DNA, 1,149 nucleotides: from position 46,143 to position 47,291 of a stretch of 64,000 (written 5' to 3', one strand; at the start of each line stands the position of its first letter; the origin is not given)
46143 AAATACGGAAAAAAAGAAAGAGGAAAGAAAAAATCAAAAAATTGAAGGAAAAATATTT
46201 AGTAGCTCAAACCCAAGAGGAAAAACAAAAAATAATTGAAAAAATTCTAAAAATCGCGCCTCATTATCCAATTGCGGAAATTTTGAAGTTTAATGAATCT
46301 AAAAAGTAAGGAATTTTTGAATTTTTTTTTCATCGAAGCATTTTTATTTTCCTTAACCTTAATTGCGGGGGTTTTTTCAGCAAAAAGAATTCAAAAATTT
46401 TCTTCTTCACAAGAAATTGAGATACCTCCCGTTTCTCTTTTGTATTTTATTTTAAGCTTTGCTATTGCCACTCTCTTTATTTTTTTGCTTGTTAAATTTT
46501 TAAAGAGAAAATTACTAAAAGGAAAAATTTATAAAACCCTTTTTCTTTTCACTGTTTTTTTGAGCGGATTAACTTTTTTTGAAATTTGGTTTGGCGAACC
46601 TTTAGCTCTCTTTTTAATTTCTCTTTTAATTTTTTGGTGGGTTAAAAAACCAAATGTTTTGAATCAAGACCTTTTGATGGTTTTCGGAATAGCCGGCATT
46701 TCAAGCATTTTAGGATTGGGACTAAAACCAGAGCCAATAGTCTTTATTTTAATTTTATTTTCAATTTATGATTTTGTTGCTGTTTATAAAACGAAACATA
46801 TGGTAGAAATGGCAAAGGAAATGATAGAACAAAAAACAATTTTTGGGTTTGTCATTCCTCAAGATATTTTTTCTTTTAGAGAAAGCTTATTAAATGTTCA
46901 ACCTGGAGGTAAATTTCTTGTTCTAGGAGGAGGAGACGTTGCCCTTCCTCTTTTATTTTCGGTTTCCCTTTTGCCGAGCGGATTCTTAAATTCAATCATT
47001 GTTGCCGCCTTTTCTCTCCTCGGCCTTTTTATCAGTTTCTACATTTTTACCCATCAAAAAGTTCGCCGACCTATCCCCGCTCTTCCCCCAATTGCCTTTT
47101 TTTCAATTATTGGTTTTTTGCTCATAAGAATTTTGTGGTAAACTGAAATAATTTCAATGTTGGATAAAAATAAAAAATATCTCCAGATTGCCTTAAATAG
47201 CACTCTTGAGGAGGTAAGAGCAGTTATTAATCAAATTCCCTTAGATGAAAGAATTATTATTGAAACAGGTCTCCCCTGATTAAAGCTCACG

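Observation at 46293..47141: Presenilin/SPP-type GxGD intramembrane protease in a bacterium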

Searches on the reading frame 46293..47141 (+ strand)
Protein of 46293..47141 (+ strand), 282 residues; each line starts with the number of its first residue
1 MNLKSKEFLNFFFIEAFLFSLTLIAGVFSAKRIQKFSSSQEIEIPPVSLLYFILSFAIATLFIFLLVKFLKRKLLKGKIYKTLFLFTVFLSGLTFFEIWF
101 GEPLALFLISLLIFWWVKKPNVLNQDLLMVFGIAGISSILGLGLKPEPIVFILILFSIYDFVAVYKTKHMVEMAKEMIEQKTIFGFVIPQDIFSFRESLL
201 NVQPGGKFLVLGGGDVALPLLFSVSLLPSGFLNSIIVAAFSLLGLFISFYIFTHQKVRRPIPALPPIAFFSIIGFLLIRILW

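Call 3: search_protein_families(library=pfam, proteins=[window:46293-47141:+], max_evalue=1)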
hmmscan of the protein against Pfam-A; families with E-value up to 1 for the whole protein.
window:46293-47141:+ (282 aa): 1 family
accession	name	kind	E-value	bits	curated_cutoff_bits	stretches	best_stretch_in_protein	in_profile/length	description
PF06550.16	SPP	-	2.8e-23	83.3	23.9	1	43-277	29-276/283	Signal-peptide peptidase, presenilin aspartyl protease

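Call 4: search_protein_families(library=ncbifam, proteins=[window:46293-47141:+], max_evalue=1)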
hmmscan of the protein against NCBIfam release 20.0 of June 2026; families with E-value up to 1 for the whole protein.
window:46293-47141:+ (282 aa): 1 family
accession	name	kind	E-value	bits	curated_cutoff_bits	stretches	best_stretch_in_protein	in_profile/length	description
NF041679.1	IMP_arch_presen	equivalog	7.4e-25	88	125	1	12-277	5-278/281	presenilin family intramembrane aspartyl protease PSH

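Call 12: search_solved_structures(query=window:46293-47141:+, max_evalue=1, show_alignments=2)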
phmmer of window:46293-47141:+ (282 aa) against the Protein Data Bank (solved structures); distinct sequences matched with E-value up to 1: 1.
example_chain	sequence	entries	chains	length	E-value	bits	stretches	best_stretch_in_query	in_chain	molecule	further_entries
4hyc_A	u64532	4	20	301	1.3e-14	57.9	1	50-277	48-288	Putative uncharacterized protein | Uncharacterized protein PSH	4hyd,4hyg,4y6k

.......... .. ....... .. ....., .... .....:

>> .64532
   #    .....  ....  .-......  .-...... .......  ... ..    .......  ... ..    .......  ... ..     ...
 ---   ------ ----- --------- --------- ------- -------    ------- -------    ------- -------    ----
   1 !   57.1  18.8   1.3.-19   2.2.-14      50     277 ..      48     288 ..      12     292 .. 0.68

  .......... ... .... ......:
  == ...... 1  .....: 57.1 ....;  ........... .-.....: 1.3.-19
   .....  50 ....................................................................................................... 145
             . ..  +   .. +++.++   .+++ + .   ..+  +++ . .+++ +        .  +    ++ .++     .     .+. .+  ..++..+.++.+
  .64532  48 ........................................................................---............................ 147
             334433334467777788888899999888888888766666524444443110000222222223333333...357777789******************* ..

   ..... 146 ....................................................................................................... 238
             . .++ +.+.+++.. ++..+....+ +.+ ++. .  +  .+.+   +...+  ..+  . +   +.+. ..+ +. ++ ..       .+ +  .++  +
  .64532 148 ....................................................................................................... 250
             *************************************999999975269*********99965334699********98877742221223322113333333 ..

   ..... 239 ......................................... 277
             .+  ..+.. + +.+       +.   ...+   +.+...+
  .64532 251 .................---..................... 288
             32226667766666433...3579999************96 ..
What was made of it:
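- Checked: Pfam PF06550 scores 83.3 bits, E 2.8e-23, and covers profile positions 29-276 of 283 (call 3). phmmer against PDB finds only PSH (4hyc, 4hyd, 4hyg, 4y6k) at E 1.3e-14 (call 12).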

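Call 13: find_homologous_proteins(query=window:46293-47141:+, max_evalue=0.001)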
Query window:46293-47141:+ (282 aa): 1159 proteins with E <= 0.001 among 7695 candidates; the best 120 are listed.
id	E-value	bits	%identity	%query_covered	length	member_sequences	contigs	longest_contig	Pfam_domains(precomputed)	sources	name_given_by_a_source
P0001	1.9e-168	577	100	100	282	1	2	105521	PF06550.16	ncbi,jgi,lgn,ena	-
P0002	2.6e-101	357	65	98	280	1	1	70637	PF06550.16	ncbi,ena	-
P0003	9.6e-101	355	63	96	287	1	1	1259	PF06550.16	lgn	-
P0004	5.3e-100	353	64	98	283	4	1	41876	PF06550.16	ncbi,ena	-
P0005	6.0e-100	353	64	98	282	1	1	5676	PF06550.16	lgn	-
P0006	4.3e-99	350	61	99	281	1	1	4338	PF06550.16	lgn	-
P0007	1.3e-98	348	65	99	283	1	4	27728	PF06550.16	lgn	-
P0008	2.6e-97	344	64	99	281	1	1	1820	PF06550.16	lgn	-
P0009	6.3e-94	333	59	99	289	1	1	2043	PF06550.16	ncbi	-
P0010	1.4e-93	332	60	96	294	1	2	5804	PF06550.16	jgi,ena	-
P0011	2.3e-93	331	60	96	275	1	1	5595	PF06550.16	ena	-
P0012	4.1e-93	330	60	96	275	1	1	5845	PF06550.16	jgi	-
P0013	4.9e-93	330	61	96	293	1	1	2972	PF06550.16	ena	-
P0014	6.5e-93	330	61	95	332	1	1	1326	PF06550.16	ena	-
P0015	9.0e-93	329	61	96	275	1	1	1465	PF06550.16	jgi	-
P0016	9.5e-93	329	60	96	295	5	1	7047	PF06550.16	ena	-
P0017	1.1e-92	329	60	96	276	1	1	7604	PF06550.16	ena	-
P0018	1.1e-92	329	60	96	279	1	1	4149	PF06550.16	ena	-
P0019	1.2e-92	329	62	98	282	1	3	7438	PF06550.16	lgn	-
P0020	1.3e-92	329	60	96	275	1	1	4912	PF06550.16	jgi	-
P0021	1.3e-92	329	59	96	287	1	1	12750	PF06550.16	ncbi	-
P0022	3.2e-92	327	61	96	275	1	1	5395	PF06550.16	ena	-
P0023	3.2e-92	327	60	96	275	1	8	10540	PF06550.16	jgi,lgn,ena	-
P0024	3.3e-92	327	60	96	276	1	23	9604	PF06550.16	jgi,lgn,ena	-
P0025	3.8e-92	327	60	96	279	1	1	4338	PF06550.16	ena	-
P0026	4.8e-92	327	60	96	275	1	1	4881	PF06550.16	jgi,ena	-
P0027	4.8e-92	327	60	96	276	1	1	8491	PF06550.16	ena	-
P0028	6.2e-92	326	60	96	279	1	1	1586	PF06550.16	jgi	-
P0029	6.5e-92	326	60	96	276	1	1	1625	PF06550.16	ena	-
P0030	7.2e-92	326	61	96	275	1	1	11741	PF06550.16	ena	-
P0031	8.4e-92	326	60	96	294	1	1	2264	PF06550.16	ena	-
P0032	1.1e-91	326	61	96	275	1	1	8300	PF06550.16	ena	-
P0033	1.1e-91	325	60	96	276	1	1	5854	PF06550.16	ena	-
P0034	1.2e-91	325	60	96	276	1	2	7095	PF06550.16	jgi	-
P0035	1.2e-91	325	60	96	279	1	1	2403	PF06550.16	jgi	-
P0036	1.4e-91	325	60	96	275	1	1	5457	PF06550.16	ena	-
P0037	1.4e-91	325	60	96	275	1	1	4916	PF06550.16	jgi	-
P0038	1.6e-91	325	60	96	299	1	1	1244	PF06550.16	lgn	-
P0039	1.9e-91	325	56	96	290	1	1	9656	PF06550.16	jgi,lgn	-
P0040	1.9e-91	325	59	96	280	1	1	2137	PF06550.16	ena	-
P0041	2.6e-91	324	59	99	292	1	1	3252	PF06550.16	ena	-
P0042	3.4e-91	324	59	96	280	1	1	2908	PF06550.16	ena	-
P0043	3.7e-91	324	60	96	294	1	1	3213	PF06550.16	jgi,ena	-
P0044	4.0e-91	324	59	96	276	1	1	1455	PF06550.16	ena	-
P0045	4.3e-91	324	60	96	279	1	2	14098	PF06550.16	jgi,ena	-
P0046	4.3e-91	324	60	96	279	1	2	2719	PF06550.16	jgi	-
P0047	5.6e-91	323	60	96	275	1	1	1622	PF06550.16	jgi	-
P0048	6.4e-91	323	60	96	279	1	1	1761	PF06550.16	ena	-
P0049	8.5e-91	323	59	96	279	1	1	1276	PF06550.16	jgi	-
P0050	1.0e-90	322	61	95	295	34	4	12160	PF06550.16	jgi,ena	-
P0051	1.1e-90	322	60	96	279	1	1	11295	PF06550.16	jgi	-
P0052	1.2e-90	322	58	96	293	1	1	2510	PF06550.16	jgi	jgi:presenilin-like A22 family membrane protease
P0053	1.3e-90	322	59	96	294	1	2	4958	PF06550.16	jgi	-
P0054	1.6e-90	322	59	96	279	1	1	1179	PF06550.16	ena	-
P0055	2.3e-90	321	60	96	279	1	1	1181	PF06550.16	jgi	-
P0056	2.4e-90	321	60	96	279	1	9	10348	PF06550.16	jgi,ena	-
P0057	2.4e-90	321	60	96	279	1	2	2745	PF06550.16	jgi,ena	-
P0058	2.8e-90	321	58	96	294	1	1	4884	PF06550.16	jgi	-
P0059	5.7e-90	320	57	99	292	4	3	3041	PF06550.16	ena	-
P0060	6.1e-90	320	60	96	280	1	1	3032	PF06550.16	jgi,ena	-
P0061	7.0e-90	320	57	100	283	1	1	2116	PF06550.16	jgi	jgi:presenilin-like A22 family membrane protease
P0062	7.0e-90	320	59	96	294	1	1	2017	PF06550.16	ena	-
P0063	8.2e-90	319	58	98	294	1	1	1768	PF06550.16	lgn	-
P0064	1.3e-89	319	58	96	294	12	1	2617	PF06550.16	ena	-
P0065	1.5e-89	318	59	96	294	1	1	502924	PF06550.16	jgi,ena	-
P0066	2.1e-89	318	59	96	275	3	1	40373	PF06550.16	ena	-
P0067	2.3e-89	318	59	96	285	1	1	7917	PF06550.16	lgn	-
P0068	2.5e-89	318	58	98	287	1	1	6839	PF06550.16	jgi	-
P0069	3.6e-89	317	57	96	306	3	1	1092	PF06550.16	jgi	-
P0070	3.9e-89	317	59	96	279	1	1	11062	PF06550.16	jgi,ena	-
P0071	4.5e-89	317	59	96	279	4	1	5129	PF06550.16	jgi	-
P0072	1.0e-88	316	59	92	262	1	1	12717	PF06550.16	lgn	-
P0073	1.2e-88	316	58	96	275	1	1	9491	PF06550.16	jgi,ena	-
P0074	1.3e-88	315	59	95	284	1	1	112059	PF06550.16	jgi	jgi:presenilin-like A22 family membrane protease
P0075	1.6e-88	315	59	96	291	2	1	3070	PF06550.16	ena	-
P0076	2.0e-88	315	58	94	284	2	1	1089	PF06550.16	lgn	-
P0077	2.4e-88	315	57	96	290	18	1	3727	PF06550.16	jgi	-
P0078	2.6e-88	314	59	95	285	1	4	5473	PF06550.16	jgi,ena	-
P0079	3.1e-88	314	59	96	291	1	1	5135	PF06550.16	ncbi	-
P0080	6.0e-88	313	57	96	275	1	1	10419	PF06550.16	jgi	-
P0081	6.1e-88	313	57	96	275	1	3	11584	PF06550.16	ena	-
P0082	1.0e-87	313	60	95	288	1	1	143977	PF06550.16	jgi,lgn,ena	-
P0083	1.0e-87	312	57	96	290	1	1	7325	PF06550.16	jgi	-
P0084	1.5e-87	312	58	96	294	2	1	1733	PF06550.16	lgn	-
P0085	2.1e-87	311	58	96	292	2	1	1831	PF06550.16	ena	-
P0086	2.3e-87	311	57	96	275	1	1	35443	PF06550.16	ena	-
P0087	3.2e-87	311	57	96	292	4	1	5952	PF06550.16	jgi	-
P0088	7.3e-87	310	58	96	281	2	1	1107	PF06550.16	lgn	-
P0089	1.5e-86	309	54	99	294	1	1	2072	PF06550.16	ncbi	-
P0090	2.3e-86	308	56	99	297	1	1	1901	PF06550.16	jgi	-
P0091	3.1e-86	308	57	96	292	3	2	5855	PF06550.16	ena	-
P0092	3.3e-86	308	56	96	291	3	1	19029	PF06550.16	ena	-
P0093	3.7e-86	307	57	99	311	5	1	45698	PF06550.16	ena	-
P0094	9.2e-86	306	57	91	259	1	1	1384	PF06550.16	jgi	-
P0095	1.4e-85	305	59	96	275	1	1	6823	PF06550.16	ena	-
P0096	1.8e-85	305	59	100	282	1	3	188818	PF06550.16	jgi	jgi:presenilin-like A22 family membrane protease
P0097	1.9e-85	305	58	96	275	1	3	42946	PF06550.16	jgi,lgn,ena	jgi:presenilin-like A22 family membrane protease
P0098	2.0e-85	305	55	98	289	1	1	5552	PF06550.16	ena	-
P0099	2.1e-85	305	56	97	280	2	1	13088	PF06550.16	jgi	-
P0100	2.1e-85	305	56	95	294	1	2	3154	PF06550.16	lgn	-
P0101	2.2e-85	305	53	99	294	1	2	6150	PF06550.16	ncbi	-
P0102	2.2e-85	305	59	100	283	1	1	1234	PF06550.16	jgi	jgi:presenilin-like A22 family membrane protease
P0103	2.3e-85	305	57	100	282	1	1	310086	PF06550.16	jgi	-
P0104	2.4e-85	305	57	96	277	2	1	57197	PF06550.16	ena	-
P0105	2.8e-85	305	58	96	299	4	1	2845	PF06550.16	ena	-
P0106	2.8e-85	305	55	98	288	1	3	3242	PF06550.16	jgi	jgi:presenilin-like A22 family membrane protease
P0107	3.2e-85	304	57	100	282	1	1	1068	PF06550.16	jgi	jgi:presenilin-like A22 family membrane protease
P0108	3.3e-85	304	53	99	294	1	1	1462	PF06550.16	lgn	-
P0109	3.3e-85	304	57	95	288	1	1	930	PF06550.16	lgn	-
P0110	3.4e-85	304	59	100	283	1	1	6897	PF06550.16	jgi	jgi:presenilin-like A22 family membrane protease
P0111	3.6e-85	304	55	99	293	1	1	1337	PF06550.16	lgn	-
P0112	3.8e-85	304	56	96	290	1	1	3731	PF06550.16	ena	-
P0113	4.2e-85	304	58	96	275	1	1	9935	PF06550.16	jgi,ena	-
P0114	4.3e-85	304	57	95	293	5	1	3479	PF06550.16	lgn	-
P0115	4.3e-85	304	57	99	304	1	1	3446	PF06550.16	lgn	-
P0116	4.5e-85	304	58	96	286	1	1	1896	PF06550.16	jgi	-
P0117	4.5e-85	304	56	96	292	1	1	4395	PF06550.16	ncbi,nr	ncbi:MAG: presenilin family intramembrane aspartyl protease [Patescibacteria group bacterium]|nr:pre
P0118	5.1e-85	304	58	100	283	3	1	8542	PF06550.16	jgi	jgi:presenilin-like A22 family membrane protease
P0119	6.3e-85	303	58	100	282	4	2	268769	PF06550.16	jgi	jgi:presenilin-like A22 family membrane protease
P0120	7.3e-85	303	54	96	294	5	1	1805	PF06550.16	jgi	-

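Call 18: find_related_loci(query=A1, collection=genome_contigs, flank=4000)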
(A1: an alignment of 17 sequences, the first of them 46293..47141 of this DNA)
Query A1 (282 aa) in genome_contigs; peptide patterns used: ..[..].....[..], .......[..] (x = any residue, [..] = any of these).
600 stretches matched a pattern (row limit reached: there are more); 567 encode a relative of the query (tblastn E <= 1e-3); the best 80 are kept; 80 distinct loci.
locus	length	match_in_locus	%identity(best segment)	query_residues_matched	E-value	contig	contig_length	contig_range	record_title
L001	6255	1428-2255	65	1-277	8e-102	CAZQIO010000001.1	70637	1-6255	MAG TPA_asm: uncultured Candidatus Saccharibacteria bacterium isolate binchicken_co71_171 genome assembly, contig: NODE_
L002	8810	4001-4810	58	12-281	4e-91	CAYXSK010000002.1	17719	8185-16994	MAG TPA_asm: uncultured Candidatus Saccharibacteria bacterium isolate binchicken_co387_6 genome assembly, contig: NODE_3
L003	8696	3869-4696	57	7-282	1e-89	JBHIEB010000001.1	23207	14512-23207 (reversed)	MAG: Candidatus Paceibacterales bacterium isolate b3.sp2_bin.52 NODE_532_length_23207_cov_5.549326, whole genome shotgun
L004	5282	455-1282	54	6-281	2e-88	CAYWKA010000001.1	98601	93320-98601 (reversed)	MAG TPA_asm: uncultured Candidatus Saccharibacteria bacterium isolate binchicken_co34_241 genome assembly, contig: NODE_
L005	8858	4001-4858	52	1-282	1e-88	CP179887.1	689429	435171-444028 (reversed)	MAG: Candidatus Nealsonbacteria bacterium isolate CK12Hparc1 chromosome, complete genome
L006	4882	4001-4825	56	12-281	4e-87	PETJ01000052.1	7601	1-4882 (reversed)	MAG: Candidatus Nealsonbacteria bacterium CG01_land_8_20_14_3_00_12 CG01_land_8_20_14_3.00_scaffold_2727_c, whole genome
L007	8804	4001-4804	53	15-281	4e-85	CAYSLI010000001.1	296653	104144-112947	MAG TPA_asm: uncultured Candidatus Saccharibacteria bacterium isolate binchicken_co116_198 genome assembly, contig: NODE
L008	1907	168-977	56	12-281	2e-88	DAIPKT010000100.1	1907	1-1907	MAG TPA_asm: bacterium isolate CTOTU21511 NODE_16475_length_1907_cov_11.059935, whole genome shotgun sequence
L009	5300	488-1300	52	10-280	5e-83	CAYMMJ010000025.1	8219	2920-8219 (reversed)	MAG TPA_asm: uncultured Candidatus Saccharibacteria bacterium isolate binchicken_co256_273 genome assembly, contig: NODE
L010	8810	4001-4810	52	12-281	1e-82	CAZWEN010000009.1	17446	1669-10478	MAG TPA_asm: uncultured Candidatus Saccharibacteria bacterium isolate binchicken_co211_311 genome assembly, contig: NODE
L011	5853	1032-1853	49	2-275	1e-81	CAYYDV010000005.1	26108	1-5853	MAG TPA_asm: uncultured Candidatus Saccharibacteria bacterium isolate SRP068000_co1_25 genome assembly, contig: NODE_222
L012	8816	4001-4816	54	10-281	7e-80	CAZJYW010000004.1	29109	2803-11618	MAG TPA_asm: uncultured Candidatus Saccharibacteria bacterium isolate binchicken_co89_173 genome assembly, contig: NODE_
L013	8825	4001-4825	51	6-279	1e-79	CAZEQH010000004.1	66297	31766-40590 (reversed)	MAG TPA_asm: uncultured Candidatus Saccharibacteria bacterium isolate binchicken_co151_87 genome assembly, contig: NODE_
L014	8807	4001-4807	49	12-280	2e-78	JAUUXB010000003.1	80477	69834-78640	MAG: bacterium isolate CSMAG_54 CSMAG_54_k141_1665769_length_80477_cov_9.1705, whole genome shotgun sequence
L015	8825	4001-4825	48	6-279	7e-78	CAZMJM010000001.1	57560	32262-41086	MAG TPA_asm: uncultured Candidatus Saccharibacteria bacterium isolate binchicken_co150_123 genome assembly, contig: NODE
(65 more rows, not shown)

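Call 31: predict_structure(alignment_id=A1)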
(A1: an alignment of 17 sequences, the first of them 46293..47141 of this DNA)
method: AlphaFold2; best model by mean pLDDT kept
length: 282 residues; sequences in the alignment: 17
mean_pLDDT: 72.0   pTM: 0.76
mean pLDDT of the five models: 72.0, 70.4, 63.5, 51.8, 49.5
residues with pLDDT >= 90: 40; 70-90: 127; 50-70: 74; < 50: 41
segments of 3 or more residues with pLDDT < 50: 1-3, 60-76, 157-170, 181-183
pLDDT, mean of each block of 10 residues (from residue 1): 60 84 91 85 69 56 42 49 74 89 92 88 85 84 68 52 44 51 61 76 55 74 87 91 86 65 70 85 70
secondary structure, 60 per line:
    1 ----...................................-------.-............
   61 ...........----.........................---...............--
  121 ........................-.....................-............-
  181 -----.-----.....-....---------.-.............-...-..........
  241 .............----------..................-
elements in order: H5-39 H49-71 H76-100 H104-118 H122-143 H146-166 H168-179 H192-196 H213-225 H231-253 H264-281

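Call 34: fold_search(model_id=the predicted structure, library=pdb)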
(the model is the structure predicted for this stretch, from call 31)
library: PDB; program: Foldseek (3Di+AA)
matches with E <= 10: 127; with E <= 0.001: 7
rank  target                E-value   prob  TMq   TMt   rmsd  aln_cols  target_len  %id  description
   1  4hyg_B                1.9e-05  1.00  0.63  0.71   5.7       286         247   21  Structure of a presenilin family intramembrane aspartate protease in C222 space group (released 2012-12-19)
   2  4y6k_B                2.0e-05  1.00  0.62  0.70   5.7       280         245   20  Complex structure of presenilin homologue PSH bound to an inhibitor (released 2015-03-18)
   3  4hyg_C                5.0e-05  1.00  0.59  0.69   4.8       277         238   21  Structure of a presenilin family intramembrane aspartate protease in C222 space group (released 2012-12-19)
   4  4hyc_A                8.9e-05  1.00  0.63  0.71   6.6       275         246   21  Structure of a presenilin family intramembrane aspartate protease in P2 space group (released 2012-12-19)
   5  4hyg_D                1.3e-04  1.00  0.59  0.68   6.1       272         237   19  Structure of a presenilin family intramembrane aspartate protease in C222 space group (released 2012-12-19)
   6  9k92                  2.1e-04  1.00  0.64  0.66   4.8       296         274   17  Cryo-EM structure of human signal peptide peptidase like 2A (SPPL2a) (released 2025-10-29)
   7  8oqz_B                6.0e-04  1.00  0.64  0.59   5.7       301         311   16  Structure of human gamma-secretase PSEN1 APH-1B isoform reconstituted into lipid nanodisc in complex with Ab46 (released 2024-04-24)
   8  6lqg_B                1.1e-03  1.00  0.64  0.59   5.4       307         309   16  Human gamma-secretase in complex with small molecule Avagacestat (released 2021-01-27)
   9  5fn2_B                1.7e-03  1.00  0.64  0.60   6.2       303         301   16  Cryo-EM structure of gamma secretase in complex with a drug DAPT (released 2015-12-16)
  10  6lr4_B                1.8e-03  1.00  0.65  0.60   5.1       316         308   16  Molecular basis for inhibition of human gamma-secretase by small molecule (released 2021-01-27)
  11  9k95_B                2.0e-03  1.00  0.64  0.60   5.7       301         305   17  Cryo-EM structure of human gamma-secretase in complex with compound E (released 2025-10-29)
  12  8x53_B                2.2e-03  1.00  0.62  0.58   5.7       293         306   17  Cryo-EM structure of human gamma-secretase in complex with Abeta46 (released 2024-05-29)
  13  6iyc_B                2.5e-03  1.00  0.61  0.57   6.6       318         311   17  Recognition of the Amyloid Precursor Protein by Human gamma-secretase (released 2019-01-23)
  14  8x52_B                2.7e-03  1.00  0.62  0.58   5.7       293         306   17  Cryo-EM structure of human gamma-secretase in complex with Abeta49 (released 2024-05-29)
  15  8k8e_B                2.9e-03  1.00  0.61  0.58   5.6       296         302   17  Human gamma-secretase in complex with a substrate mimetic (released 2024-01-31)
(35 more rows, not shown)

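Call 41: list_cluster_members(proteins=[P0001, P0002, P0004, P0009, P0021, P0079, P0089, P0101])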
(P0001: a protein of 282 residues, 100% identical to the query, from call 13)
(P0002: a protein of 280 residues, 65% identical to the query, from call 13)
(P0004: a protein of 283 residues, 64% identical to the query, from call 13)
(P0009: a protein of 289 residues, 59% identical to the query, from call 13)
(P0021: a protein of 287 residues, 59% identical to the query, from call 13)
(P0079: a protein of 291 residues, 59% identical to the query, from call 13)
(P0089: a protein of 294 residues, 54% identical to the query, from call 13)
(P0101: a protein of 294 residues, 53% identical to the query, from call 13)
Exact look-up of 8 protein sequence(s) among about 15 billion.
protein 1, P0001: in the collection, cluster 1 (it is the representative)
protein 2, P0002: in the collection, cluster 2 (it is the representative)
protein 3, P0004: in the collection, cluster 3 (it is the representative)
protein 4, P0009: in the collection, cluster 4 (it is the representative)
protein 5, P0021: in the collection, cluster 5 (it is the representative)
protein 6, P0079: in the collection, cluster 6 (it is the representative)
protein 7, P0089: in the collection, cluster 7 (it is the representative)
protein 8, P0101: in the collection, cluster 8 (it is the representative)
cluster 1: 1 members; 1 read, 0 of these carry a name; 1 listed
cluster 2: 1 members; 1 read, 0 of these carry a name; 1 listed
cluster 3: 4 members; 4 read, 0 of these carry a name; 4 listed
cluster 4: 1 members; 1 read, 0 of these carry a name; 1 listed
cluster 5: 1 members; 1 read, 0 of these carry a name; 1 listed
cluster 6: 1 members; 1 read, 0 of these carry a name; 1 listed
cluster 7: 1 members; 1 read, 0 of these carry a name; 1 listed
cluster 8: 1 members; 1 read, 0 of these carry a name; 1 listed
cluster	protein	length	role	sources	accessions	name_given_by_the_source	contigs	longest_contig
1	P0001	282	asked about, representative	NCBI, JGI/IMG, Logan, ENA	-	-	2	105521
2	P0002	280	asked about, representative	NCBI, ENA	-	-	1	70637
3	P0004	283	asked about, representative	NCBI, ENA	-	-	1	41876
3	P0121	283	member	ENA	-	-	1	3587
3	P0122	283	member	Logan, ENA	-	-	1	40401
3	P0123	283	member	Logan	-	-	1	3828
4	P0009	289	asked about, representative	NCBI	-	-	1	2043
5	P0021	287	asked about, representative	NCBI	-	-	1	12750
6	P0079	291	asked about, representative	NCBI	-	-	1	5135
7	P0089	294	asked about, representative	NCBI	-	-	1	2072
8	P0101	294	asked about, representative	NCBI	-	-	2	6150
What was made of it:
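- Tried and rejected: Cluster look-ups returned no names or accessions for the exact protein or its close relatives (call 41).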

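Call 42: find_encoding_contigs(protein=P0001, flank=3000, max_places=3)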
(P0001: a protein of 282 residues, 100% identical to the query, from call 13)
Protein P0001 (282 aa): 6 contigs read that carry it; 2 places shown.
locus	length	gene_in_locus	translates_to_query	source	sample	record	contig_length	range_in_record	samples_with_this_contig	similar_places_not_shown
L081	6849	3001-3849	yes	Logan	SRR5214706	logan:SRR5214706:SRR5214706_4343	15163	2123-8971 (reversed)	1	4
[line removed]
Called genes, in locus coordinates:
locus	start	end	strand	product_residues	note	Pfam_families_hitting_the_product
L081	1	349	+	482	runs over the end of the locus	PF01139:RtcB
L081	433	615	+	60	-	-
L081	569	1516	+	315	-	PF01784:DUF34_NIF3 (weak)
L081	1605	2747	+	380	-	PF05559:DUF763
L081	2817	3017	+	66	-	PF20607:DUF6800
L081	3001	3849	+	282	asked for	PF06550:SPP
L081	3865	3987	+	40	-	-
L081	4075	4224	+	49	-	-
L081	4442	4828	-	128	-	PF01145:Band_7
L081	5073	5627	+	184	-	PF03167:UDG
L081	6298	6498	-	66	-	PF13793:Pribosyltran_N (weak)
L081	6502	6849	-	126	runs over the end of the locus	PF02142:MGS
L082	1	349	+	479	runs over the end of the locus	?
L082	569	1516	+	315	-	PF01784:DUF34_NIF3 (weak)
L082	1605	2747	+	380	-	PF05559:DUF763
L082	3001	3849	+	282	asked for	PF06550:SPP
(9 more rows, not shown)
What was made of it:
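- The same locus was assembled independently in other datasets (call 42).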
